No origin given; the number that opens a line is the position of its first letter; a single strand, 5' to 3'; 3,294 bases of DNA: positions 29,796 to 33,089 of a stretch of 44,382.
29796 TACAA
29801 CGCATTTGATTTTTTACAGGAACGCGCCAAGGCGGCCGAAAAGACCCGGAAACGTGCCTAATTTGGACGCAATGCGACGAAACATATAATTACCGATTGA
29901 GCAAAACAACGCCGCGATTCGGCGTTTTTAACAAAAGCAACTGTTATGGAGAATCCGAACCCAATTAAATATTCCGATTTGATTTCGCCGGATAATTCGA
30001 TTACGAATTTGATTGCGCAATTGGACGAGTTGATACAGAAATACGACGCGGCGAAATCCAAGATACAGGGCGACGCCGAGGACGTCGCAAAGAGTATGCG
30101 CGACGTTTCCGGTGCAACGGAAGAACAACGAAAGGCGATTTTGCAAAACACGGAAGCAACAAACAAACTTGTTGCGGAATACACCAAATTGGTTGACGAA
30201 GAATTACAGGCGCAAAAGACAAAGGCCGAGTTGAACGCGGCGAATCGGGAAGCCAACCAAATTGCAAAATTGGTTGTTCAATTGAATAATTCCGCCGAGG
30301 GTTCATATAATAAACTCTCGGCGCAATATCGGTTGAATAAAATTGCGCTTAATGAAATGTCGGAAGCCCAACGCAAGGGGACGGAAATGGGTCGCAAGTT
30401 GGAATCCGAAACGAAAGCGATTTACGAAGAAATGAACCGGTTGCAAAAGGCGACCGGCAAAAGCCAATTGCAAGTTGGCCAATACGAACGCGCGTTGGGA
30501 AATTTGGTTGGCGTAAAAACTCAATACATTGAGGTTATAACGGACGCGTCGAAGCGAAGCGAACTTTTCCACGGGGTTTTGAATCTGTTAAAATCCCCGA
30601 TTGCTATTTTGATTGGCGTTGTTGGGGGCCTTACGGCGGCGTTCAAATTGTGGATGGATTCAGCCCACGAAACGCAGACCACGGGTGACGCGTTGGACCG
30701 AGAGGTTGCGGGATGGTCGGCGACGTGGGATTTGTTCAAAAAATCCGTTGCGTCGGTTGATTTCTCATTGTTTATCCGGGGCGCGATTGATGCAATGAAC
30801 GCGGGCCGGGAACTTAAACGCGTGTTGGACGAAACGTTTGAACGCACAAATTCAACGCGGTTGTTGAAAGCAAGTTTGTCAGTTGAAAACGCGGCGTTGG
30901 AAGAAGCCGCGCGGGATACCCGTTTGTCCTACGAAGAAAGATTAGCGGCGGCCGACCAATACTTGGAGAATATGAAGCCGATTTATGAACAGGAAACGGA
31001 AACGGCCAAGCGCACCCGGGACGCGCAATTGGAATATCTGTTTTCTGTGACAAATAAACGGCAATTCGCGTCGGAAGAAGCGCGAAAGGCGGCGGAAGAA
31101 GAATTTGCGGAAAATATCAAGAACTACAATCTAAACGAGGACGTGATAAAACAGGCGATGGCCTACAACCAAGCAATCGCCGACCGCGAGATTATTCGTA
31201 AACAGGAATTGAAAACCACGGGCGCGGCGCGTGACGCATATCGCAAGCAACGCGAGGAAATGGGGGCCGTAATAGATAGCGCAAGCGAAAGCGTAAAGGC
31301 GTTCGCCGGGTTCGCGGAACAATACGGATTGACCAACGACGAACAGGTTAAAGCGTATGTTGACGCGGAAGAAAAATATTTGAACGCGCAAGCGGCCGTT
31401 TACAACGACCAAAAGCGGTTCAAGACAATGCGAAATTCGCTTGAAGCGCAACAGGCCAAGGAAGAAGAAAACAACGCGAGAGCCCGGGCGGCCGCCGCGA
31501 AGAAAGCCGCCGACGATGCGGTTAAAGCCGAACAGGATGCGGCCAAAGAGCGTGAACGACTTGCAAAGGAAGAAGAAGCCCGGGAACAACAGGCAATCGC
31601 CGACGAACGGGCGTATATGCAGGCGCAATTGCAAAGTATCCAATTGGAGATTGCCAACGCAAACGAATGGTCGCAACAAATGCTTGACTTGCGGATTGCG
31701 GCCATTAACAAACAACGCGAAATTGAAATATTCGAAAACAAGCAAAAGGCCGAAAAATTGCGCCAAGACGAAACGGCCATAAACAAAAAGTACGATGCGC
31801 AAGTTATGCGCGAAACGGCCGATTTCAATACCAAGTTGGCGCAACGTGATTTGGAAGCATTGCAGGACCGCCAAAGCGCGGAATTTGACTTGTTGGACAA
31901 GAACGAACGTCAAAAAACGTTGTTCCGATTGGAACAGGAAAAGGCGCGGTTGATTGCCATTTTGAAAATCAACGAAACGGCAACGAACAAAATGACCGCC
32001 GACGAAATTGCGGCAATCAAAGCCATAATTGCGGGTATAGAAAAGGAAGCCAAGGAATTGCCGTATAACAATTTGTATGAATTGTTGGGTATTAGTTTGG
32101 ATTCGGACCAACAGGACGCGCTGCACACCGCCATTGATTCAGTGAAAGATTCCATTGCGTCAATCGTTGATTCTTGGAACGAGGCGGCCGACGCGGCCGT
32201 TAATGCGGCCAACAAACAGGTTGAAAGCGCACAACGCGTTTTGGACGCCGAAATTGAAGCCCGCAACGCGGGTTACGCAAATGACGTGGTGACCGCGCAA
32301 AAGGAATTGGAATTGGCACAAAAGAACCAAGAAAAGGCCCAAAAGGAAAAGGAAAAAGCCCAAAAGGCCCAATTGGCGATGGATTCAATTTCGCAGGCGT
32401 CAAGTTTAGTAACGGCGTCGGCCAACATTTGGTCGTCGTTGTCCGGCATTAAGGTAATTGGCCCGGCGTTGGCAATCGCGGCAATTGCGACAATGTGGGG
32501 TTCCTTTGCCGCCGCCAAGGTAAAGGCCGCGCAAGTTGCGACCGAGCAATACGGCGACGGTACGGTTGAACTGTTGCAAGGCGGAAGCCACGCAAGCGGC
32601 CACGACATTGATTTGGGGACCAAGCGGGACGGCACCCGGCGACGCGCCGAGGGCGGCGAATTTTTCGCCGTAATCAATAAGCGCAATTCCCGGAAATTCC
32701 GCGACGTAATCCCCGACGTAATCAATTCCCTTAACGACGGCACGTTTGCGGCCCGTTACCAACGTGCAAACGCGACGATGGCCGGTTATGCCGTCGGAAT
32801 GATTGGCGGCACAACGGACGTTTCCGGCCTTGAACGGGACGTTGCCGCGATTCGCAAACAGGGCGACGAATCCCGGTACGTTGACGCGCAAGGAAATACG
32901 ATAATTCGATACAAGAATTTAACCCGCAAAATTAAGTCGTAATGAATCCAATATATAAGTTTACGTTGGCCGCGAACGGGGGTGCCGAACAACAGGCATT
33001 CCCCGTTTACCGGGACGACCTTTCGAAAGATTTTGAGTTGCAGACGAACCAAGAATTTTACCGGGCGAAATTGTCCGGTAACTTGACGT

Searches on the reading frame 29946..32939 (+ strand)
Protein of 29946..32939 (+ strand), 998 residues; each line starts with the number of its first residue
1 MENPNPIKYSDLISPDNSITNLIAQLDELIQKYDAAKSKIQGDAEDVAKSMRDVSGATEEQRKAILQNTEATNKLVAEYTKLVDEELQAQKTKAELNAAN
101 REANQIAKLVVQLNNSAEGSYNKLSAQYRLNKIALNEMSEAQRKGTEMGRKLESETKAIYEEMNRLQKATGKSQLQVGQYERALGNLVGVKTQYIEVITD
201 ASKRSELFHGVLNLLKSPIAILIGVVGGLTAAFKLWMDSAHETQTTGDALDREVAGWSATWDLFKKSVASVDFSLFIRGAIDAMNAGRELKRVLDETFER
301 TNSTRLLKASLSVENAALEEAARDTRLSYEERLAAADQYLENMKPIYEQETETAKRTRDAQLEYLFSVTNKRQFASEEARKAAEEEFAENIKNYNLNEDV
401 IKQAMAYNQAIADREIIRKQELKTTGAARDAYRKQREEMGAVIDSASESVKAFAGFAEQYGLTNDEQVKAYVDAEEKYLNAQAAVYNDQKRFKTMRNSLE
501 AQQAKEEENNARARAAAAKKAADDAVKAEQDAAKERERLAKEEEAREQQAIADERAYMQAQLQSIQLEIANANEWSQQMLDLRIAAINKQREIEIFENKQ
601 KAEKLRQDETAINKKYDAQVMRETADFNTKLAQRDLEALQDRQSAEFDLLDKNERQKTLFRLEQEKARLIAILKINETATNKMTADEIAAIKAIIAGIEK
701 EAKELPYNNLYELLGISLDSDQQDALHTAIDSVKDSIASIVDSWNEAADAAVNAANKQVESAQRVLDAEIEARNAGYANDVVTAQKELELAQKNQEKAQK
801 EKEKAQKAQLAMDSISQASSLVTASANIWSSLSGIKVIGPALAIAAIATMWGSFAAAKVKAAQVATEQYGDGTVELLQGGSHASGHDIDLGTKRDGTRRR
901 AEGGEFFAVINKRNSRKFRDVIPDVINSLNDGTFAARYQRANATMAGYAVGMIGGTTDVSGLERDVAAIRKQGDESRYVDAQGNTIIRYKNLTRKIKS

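Call 80: search_protein_families(library=phrogs, proteins=[window:29946-32939:+], max_evalue=0.00001)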
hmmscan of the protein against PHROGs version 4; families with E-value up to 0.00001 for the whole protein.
window:29946-32939:+ (998 aa): 1 family
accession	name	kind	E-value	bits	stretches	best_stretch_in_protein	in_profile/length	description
phrog_20660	-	tail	1.3e-181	607.5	2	317-996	405-1105/1106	tail length tape measure protein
